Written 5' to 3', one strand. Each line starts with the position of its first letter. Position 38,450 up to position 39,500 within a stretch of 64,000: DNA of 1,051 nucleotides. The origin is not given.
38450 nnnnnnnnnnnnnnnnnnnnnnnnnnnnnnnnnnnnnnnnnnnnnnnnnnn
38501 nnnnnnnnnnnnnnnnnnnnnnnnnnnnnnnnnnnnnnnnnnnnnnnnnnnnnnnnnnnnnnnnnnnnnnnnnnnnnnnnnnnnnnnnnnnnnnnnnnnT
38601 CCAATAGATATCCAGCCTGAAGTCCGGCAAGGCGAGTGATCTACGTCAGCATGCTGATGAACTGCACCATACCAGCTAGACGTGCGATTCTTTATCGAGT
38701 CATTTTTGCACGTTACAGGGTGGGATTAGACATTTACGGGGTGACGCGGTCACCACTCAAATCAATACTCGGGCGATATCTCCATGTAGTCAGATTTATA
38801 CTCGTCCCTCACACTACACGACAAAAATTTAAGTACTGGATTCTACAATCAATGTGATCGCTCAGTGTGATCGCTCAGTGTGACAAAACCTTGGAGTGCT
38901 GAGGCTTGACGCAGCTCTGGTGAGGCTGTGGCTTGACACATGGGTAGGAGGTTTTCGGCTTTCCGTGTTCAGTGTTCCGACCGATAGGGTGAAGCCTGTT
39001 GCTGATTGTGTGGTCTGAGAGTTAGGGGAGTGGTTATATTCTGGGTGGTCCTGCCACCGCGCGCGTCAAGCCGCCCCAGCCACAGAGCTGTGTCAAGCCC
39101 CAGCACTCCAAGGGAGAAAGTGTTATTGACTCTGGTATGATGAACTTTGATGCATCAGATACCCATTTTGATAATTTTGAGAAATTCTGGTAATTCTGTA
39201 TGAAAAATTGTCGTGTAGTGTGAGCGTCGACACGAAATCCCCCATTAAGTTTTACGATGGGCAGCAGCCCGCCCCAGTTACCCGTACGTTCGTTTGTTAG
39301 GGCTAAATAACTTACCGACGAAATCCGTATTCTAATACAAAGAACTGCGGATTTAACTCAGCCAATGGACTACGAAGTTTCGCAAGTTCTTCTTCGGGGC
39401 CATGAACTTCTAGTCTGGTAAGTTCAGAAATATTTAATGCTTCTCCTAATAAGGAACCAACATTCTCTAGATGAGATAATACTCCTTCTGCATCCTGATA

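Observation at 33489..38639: Architecture of the 1716-aa protein: a single clamp-loader/RarA-clade AAA+ module at residues ~1285-1420, preceded by ~1280 aa of unassigned sequence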

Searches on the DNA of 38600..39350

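Call 89: search_rna_families(source=window, start=38600, end=39350, threshold=evalue, max_evalue=1)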
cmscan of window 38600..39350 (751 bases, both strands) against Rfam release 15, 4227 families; matches with E-value up to 1: 0.
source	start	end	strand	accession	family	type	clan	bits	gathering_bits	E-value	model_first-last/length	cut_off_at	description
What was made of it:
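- Tried and rejected: Downstream inverted repeats: Rfam finds nothing in this region (call 89).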
